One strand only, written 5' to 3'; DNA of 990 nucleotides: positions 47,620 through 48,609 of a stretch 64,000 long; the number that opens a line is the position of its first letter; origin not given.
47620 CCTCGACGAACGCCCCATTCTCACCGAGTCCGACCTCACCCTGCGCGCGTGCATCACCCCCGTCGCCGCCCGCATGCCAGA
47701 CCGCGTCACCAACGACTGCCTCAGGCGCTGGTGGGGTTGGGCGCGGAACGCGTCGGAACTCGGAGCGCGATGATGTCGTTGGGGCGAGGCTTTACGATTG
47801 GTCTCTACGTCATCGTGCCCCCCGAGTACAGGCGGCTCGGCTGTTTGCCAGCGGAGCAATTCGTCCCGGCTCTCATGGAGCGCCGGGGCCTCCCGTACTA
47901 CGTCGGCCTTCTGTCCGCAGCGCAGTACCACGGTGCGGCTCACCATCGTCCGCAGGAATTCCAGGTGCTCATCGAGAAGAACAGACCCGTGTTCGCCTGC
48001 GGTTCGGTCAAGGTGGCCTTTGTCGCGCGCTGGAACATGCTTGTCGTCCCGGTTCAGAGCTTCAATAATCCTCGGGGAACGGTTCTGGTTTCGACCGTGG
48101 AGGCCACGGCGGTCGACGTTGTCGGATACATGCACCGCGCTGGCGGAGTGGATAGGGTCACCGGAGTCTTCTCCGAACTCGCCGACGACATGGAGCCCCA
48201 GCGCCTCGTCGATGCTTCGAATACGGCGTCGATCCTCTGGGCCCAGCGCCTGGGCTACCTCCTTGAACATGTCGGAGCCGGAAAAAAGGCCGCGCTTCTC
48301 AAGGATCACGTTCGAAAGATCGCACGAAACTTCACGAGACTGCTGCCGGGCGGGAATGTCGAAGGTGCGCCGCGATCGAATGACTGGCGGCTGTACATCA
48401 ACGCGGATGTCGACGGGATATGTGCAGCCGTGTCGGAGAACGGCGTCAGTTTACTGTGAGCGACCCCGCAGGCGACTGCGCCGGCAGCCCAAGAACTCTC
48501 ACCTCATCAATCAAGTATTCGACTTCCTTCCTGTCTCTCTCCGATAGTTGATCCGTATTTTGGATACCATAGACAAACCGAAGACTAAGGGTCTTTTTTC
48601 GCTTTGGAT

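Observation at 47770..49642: AbiEi/COG5340-like gene translationally coupled to the SMC-like ATPase, abutting a low-GC membrane-anchored orphan: possible three- or four-gene defence-like operon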

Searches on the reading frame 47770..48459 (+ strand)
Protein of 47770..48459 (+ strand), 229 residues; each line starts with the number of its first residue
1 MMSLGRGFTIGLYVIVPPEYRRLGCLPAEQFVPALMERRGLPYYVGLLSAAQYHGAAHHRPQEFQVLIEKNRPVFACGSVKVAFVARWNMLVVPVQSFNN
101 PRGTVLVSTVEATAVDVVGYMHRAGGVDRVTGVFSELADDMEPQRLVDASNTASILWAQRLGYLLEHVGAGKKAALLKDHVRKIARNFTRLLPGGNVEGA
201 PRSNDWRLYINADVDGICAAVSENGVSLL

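Call 9: search_protein_families(library=pfam, proteins=[window:47770-48459:+], max_evalue=0.1)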
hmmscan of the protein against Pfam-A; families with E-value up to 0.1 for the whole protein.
window:47770-48459:+ (229 aa): 1 family
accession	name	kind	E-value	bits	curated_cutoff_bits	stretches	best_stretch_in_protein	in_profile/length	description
PF09407.15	AbiEi_1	-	8.4e-42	143.2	22.2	1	25-166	1-141/142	AbiEi antitoxin C-terminal domain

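Call 10: search_protein_families(library=padloc, proteins=[window:47770-48459:+], max_evalue=0.1)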
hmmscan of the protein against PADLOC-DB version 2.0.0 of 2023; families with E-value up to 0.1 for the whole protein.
window:47770-48459:+ (229 aa): 17 families
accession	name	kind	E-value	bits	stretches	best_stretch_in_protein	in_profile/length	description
PDLC02282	AbiEi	-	2.6e-67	224.9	1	11-214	53-256/260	AbiEi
PDLC02266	AbiEi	-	1.6e-65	219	1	11-214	53-254/258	AbiEi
PDLC02252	AbiEi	-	2e-45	153.4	1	11-214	53-255/259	AbiEi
PDLC02267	AbiEi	-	5.5e-17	60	1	11-217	56-247/252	AbiEi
PDLC02276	AbiEi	-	1.5e-14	52.1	1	10-219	51-261/270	AbiEi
PDLC02287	AbiEi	-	6e-07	27.3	1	44-218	75-244/253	AbiEi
PDLC02269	AbiEi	-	1.1e-05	22.9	1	44-213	75-239/251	AbiEi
PDLC02237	AbiEi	-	2.8e-05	21.8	1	103-190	177-263/285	AbiEi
PDLC02271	AbiEi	-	3.4e-05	21.2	1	35-210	81-257/263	AbiEi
PDLC02268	AbiEi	-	0.00018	19.1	1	47-148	83-184/204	AbiEi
PDLC02242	AbiEi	-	0.00043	18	1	67-152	108-193/207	AbiEi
PDLC02265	AbiEi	-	0.00052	17.8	1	45-125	74-155/198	AbiEi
PDLC02245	AbiEi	-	0.00098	16.8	1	45-130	69-155/194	AbiEi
PDLC02270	AbiEi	-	0.0016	15.6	1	11-167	50-209/265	AbiEi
PDLC02286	AbiEi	-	0.0083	13.6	1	11-149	49-190/207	AbiEi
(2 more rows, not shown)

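Call 11: search_protein_families(library=ncbifam, proteins=[window:47770-48459:+], max_evalue=0.1)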
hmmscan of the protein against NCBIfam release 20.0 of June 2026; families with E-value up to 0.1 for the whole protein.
window:47770-48459:+ (229 aa): 0 families

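Call 13: find_encoding_contigs(protein=window:47770-48459:+, flank=10000, max_places=6)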
Protein window:47770-48459:+ (229 aa): no gene with exactly this product is on record in the collection.

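Call 14: find_homologous_proteins(query=window:47770-48459:+, max_evalue=1e-10)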
Query window:47770-48459:+ (229 aa): 4972 proteins with E <= 1e-10 among 5485 candidates; the best 120 are listed.
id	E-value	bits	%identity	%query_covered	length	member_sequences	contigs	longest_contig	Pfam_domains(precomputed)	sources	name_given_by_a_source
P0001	3.6e-149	512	100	100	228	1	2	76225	PF09407.17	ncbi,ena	-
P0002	1.1e-115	403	86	90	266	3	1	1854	PF09407.17,PF13338.13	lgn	-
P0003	1.5e-115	402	87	90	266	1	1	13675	PF09407.17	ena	-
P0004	6.6e-112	391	83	90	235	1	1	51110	PF09407.17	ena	-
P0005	7.1e-112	390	82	94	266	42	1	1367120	PF09407.17,PF13338.13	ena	-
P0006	1.3e-110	386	81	94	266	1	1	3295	PF09407.17,PF13338.13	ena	-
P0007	9.8e-109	380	80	94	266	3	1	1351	PF09407.17,PF13338.13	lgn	-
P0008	1.3e-107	376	80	90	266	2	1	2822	PF09407.17,PF13338.13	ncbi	-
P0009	3.1e-107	375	79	90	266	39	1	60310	PF09407.17,PF13338.13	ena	-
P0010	5.2e-107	374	80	90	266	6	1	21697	PF09407.17,PF13338.13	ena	-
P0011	6.7e-107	374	79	90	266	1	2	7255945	PF09407.17,PF13338.13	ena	-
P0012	7.3e-107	374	81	90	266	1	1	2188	PF09407.17,PF13338.13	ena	-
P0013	2.6e-106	372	79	90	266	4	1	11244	PF09407.17,PF13338.13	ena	-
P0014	6.2e-106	371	78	90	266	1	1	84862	PF09407.17,PF13338.13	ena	-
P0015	6.8e-106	371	81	90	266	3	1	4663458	PF09407.17,PF13338.13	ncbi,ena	-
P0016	7.5e-106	371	78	94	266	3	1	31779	PF09407.17,PF13338.13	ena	-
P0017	1.1e-105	370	77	90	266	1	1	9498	PF09407.17,PF13338.13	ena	-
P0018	1.3e-105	370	79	90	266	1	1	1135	PF09407.17,PF13338.13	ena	-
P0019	1.6e-105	370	77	90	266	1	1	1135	PF09407.17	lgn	-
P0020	2.3e-105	369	77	90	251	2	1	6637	PF09407.17,PF13338.13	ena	-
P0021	8.4e-105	367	78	90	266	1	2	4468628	PF09407.17,PF13338.13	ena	-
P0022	1.0e-104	367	79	90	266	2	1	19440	PF09407.17,PF13338.13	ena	-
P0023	2.5e-104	366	78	89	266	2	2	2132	PF09407.17,PF13338.13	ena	-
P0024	6.5e-104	364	77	90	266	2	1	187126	PF09407.17,PF13338.13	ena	-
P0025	6.8e-104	364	77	90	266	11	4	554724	PF09407.17,PF13338.13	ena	-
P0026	9.9e-104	364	77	90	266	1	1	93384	PF09407.17,PF13338.13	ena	-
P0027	1.7e-103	363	76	90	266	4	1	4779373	PF09407.17,PF13338.13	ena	-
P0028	2.1e-103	363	76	89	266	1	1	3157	PF09407.17,PF13338.13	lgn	-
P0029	3.1e-103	362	76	90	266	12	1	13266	PF09407.17,PF13338.13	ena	-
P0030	4.4e-103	362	75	90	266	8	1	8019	PF09407.17,PF13338.13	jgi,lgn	-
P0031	4.9e-103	361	76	90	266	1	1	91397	PF09407.17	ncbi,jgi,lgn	-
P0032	5.1e-103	361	76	90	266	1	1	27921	PF09407.17,PF13338.13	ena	-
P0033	5.4e-103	361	76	90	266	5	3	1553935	PF09407.17,PF13338.13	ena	-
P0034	1.3e-102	360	76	90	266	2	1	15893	PF09407.17,PF13338.13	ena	-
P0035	1.4e-102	360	76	90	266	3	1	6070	PF09407.17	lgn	-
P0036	1.9e-102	360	75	90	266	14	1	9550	PF09407.17,PF13338.13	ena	-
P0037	2.6e-102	359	75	90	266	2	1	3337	PF09407.17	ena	-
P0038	2.6e-102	359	77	90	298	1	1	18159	PF09407.17,PF13338.13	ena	-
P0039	3.2e-102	359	76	89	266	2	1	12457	PF09407.17,PF13338.13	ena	-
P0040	4.3e-102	358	76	90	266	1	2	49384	PF09407.17,PF13338.13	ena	-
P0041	6.3e-102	358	78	90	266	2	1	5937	PF09407.17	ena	-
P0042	1.3e-101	357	76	90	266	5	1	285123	PF09407.17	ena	-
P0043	2.3e-101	356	74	90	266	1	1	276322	PF09407.17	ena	-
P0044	2.4e-101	356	75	90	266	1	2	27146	PF09407.17,PF13338.13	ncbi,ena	-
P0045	2.5e-101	356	75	90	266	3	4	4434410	PF09407.17,PF13338.13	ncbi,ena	-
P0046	3.2e-101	356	74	90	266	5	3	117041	PF09407.17,PF13338.13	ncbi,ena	-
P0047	3.6e-101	355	77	89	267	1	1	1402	PF09407.17,PF13338.13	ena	-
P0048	3.8e-101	355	73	90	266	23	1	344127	PF09407.17,PF13338.13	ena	-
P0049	4.0e-101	355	76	90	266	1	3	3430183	PF09407.17,PF13338.13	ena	-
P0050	4.2e-101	355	74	90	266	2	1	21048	PF09407.17,PF13338.13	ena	-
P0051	5.1e-101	355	76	90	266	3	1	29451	PF09407.17,PF13338.13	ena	-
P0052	5.8e-101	355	74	90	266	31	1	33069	PF09407.17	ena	-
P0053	6.8e-101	354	76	90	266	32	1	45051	PF09407.17,PF13338.13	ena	-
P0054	7.3e-101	354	75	90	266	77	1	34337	PF09407.17,PF13338.13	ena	-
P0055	8.1e-101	354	76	90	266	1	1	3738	PF09407.17,PF13338.13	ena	-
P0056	8.5e-101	354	74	90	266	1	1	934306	PF09407.17,PF13338.13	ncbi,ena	-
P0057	8.8e-101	354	75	90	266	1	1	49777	PF09407.17,PF13338.13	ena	-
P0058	9.0e-101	354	74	90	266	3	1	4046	PF09407.17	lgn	-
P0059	9.3e-101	354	73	94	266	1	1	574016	PF09407.17,PF13338.13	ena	-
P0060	1.0e-100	354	75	89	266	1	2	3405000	PF09407.17,PF13338.13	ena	-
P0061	1.1e-100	354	75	90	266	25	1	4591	PF09407.17,PF13338.13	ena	-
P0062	1.3e-100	354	75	90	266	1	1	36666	PF09407.17,PF13338.13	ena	-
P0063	1.6e-100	353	74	90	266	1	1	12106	PF09407.17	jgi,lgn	-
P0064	1.7e-100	353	74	90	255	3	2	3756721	PF09407.17,PF13338.13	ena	-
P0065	1.7e-100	353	75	90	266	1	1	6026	PF09407.17,PF13338.13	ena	-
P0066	1.9e-100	353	75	90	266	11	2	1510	PF09407.17,PF13338.13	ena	-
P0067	1.9e-100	353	74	90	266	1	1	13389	PF09407.17,PF13338.13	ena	-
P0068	2.2e-100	353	73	90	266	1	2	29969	PF09407.17,PF13338.13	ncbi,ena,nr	ncbi:MAG: type IV toxin-antitoxin system AbiEi family antitoxin [Rhodospirillaceae bacterium]|nr:typ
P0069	2.5e-100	353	75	90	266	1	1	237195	PF09407.17,PF13338.13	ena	-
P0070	3.2e-100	352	74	90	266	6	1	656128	PF09407.17,PF13338.13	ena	-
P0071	5.0e-100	352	75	90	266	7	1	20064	PF09407.17,PF13338.13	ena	-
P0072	5.2e-100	352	75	90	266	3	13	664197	PF09407.17,PF13338.13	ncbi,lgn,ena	-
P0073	5.5e-100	352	73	90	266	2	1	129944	PF09407.17,PF13338.13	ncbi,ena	-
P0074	5.8e-100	351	75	90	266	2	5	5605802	PF09407.17,PF13338.13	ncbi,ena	-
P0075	6.4e-100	351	75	90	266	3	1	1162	PF09407.17,PF13338.13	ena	-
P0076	7.5e-100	351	74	90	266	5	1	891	PF09407.17,PF13338.13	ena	-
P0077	7.6e-100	351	72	90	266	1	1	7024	PF09407.17,PF13338.13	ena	-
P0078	8.1e-100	351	74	90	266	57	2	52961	PF09407.17,PF13338.13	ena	-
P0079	8.3e-100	351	75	90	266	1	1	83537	PF09407.17,PF13338.13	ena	-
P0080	8.4e-100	351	76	90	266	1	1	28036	PF09407.17,PF13338.13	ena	-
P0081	8.4e-100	351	73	90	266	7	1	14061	PF09407.17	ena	-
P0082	9.1e-100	351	73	90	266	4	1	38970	PF09407.17,PF13338.13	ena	-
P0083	9.7e-100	351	75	90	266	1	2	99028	PF09407.17,PF13338.13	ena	-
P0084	1.0e-99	351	75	90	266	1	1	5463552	PF09407.17,PF13338.13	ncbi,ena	-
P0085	1.0e-99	351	74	90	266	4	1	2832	PF09407.17,PF13338.13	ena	-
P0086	1.1e-99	351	73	90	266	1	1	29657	PF09407.17,PF13338.13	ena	-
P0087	1.1e-99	351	73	90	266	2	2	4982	PF09407.17,PF13338.13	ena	-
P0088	1.2e-99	350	73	90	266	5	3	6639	PF09407.17,PF13338.13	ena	-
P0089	1.5e-99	350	74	90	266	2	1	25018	PF09407.17,PF13338.13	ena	-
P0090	1.6e-99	350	73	90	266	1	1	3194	PF09407.17,PF13338.13,PF07848.19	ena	-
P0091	2.1e-99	350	72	90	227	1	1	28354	PF09407.17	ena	-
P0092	2.2e-99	350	73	90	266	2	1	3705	PF09407.17,PF13338.13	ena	-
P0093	2.3e-99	350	73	90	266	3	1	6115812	PF09407.17,PF13338.13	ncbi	-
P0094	2.6e-99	349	75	90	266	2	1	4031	PF09407.17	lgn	-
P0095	2.6e-99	349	74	90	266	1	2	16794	PF09407.17,PF13338.13,PF12802.14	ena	-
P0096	2.7e-99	349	75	90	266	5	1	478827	PF09407.17,PF13338.13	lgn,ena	-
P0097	2.7e-99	349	75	90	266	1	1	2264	PF09407.17,PF13338.13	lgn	-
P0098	3.0e-99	349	76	90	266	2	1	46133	PF09407.17,PF13338.13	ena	-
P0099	3.1e-99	349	74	90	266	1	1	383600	PF09407.17,PF13338.13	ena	-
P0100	3.3e-99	349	73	90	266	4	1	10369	PF09407.17,PF13338.13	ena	-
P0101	3.6e-99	349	74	90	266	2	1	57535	PF09407.17,PF13338.13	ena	-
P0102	3.9e-99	349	74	90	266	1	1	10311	PF09407.17,PF13338.13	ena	-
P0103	4.1e-99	349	73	90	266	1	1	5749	PF09407.17,PF13338.13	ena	-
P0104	4.4e-99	349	75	90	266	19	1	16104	PF09407.17,PF13338.13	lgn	-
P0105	4.5e-99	349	73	90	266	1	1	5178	PF09407.17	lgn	-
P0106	5.2e-99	348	74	90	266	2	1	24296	PF09407.17,PF13338.13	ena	-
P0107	5.2e-99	348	76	88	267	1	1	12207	PF09407.17,PF13338.13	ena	-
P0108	5.3e-99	348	72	94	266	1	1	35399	PF09407.17,PF13338.13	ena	-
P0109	5.3e-99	348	74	90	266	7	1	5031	PF09407.17,PF13338.13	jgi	-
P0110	6.8e-99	348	75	90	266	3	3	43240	PF09407.17,PF13338.13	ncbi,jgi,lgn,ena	-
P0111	7.6e-99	348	74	90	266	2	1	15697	PF09407.17,PF13338.13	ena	-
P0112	1.4e-98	347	75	90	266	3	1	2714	PF09407.17,PF13338.13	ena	-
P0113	1.6e-98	347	73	90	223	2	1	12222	PF09407.17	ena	-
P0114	1.6e-98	347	74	90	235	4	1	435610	PF09407.17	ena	-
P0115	1.7e-98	347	74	90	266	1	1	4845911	PF09407.17,PF13338.13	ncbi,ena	-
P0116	1.7e-98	347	74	90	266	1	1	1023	PF09407.17,PF13338.13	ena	-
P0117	1.8e-98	347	73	90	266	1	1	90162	PF09407.17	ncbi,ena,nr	ncbi:MAG: type IV toxin-antitoxin system AbiEi family antitoxin [Bryobacterales bacterium]|nr:type I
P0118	2.8e-98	346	73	90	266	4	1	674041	PF09407.17,PF13338.13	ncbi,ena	-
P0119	2.8e-98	346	73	90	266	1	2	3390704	PF09407.17,PF13338.13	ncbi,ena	-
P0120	3.6e-98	346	72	90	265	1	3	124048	PF09407.17,PF13338.13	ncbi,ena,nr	ncbi:MAG: type IV toxin-antitoxin system AbiEi family antitoxin [Rhodobacteraceae bacterium]|nr:type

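Call 16: find_encoding_contigs(protein=P0001, flank=10000, max_places=4)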
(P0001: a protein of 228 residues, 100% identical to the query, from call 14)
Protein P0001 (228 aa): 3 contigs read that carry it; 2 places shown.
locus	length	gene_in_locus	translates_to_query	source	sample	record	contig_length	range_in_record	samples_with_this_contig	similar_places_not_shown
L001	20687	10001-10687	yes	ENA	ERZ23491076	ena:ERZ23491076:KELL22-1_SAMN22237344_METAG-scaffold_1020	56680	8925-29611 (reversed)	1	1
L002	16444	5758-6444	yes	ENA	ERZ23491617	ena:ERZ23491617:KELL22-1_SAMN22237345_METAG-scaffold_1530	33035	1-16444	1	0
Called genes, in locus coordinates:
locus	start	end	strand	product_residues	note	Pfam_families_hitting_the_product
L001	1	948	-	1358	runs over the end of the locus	PF01381:HTH_3 (weak)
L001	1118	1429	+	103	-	PF13470:PIN_3 (faint)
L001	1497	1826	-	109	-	PF04014:MazE_antitoxin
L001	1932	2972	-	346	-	PF08240:ADH_N, PF00107:ADH_zinc_N, PF13602:ADH_zinc_N_2 (weak)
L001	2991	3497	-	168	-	PF13577:SnoaL_4, PF00866:Ring_hydroxyl_B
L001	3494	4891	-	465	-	PF00355:Rieske, PF00848:Ring_hydroxyl_A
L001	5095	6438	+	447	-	PF00149:Metallophos, PF12850:Metallophos_2 (weak)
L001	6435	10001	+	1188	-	PF13514:AAA_27 (faint)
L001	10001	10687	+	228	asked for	PF09407:AbiEi_1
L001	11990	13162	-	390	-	PF00266:Aminotran_5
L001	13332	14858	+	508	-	PF01171:ATP_bind_3, PF09179:TilS, PF11734:TilS_C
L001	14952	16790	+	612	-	PF06480:FtsH_ext, PF00004:AAA, PF07728:AAA_5 (weak), PF17862:AAA_lid_3, PF01434:Peptidase_M41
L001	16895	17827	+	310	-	PF00809:Pterin_bind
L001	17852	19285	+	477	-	PF02878:PGM_PMM_I, PF02879:PGM_PMM_II, PF02880:PGM_PMM_III, PF00408:PGM_PMM_IV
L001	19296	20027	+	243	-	PF03740:PdxJ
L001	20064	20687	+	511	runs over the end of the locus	PF03853:YjeF_N, PF01256:Carb_kinase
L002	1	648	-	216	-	?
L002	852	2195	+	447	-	PF00149:Metallophos, PF12850:Metallophos_2 (weak)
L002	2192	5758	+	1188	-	PF13514:AAA_27 (faint)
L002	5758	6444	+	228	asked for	PF09407:AbiEi_1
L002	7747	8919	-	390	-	PF00266:Aminotran_5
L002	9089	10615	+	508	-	PF01171:ATP_bind_3, PF09179:TilS, PF11734:TilS_C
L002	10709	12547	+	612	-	PF06480:FtsH_ext, PF00004:AAA, PF07728:AAA_5 (weak), PF17862:AAA_lid_3, PF01434:Peptidase_M41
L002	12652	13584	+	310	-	PF00809:Pterin_bind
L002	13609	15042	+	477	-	PF02878:PGM_PMM_I, PF02879:PGM_PMM_II, PF02880:PGM_PMM_III, PF00408:PGM_PMM_IV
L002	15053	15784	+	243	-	PF03740:PdxJ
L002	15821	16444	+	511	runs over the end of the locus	PF03853:YjeF_N, PF01256:Carb_kinase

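Call 29: find_encoding_contigs(protein=P0003, flank=6000, max_places=2)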
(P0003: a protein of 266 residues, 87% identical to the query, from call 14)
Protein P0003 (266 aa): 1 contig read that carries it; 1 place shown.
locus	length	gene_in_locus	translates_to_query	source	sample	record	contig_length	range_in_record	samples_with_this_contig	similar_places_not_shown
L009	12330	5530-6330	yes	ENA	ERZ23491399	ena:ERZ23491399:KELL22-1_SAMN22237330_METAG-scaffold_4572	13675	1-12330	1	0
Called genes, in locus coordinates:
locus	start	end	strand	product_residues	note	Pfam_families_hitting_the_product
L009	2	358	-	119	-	?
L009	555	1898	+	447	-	PF00149:Metallophos, PF12850:Metallophos_2 (faint)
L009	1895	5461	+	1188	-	-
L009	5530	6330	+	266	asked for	PF09407:AbiEi_1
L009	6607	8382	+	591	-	PF13289:SIR2_2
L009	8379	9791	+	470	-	-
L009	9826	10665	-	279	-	PF11236:DUF3037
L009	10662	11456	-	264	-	PF20613:HipA_2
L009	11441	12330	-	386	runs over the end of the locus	PF01420:Methylase_S (faint)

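Call 30: find_encoding_contigs(protein=P0005, flank=6000, max_places=2)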
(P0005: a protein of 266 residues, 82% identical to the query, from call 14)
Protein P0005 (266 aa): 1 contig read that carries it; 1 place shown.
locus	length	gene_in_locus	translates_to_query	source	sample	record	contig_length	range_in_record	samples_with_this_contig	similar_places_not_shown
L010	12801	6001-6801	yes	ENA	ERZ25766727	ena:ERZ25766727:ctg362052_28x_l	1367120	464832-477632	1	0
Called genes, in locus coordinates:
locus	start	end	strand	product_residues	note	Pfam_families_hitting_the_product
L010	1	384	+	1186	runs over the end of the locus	PF13304:AAA_21 (faint)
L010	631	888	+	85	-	PF02604:PhdYeFM_antitox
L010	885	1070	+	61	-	PF01850:PIN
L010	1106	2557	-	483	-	PF00221:Lyase_aromatic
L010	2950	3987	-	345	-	PF08240:ADH_N, PF00107:ADH_zinc_N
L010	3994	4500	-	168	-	PF13577:SnoaL_4, PF00866:Ring_hydroxyl_B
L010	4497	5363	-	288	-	PF00848:Ring_hydroxyl_A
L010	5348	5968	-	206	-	-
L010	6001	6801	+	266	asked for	PF13338:AbiEi_4, PF09407:AbiEi_1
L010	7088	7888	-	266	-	-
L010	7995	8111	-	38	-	-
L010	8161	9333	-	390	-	PF00266:Aminotran_5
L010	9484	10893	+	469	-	PF01171:ATP_bind_3, PF09179:TilS, PF11734:TilS_C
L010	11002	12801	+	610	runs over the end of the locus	PF06480:FtsH_ext, PF00004:AAA, PF07728:AAA_5 (weak), PF20720:nSTAND3 (faint), PF17862:AAA_lid_3, PF01434:Peptidase_M41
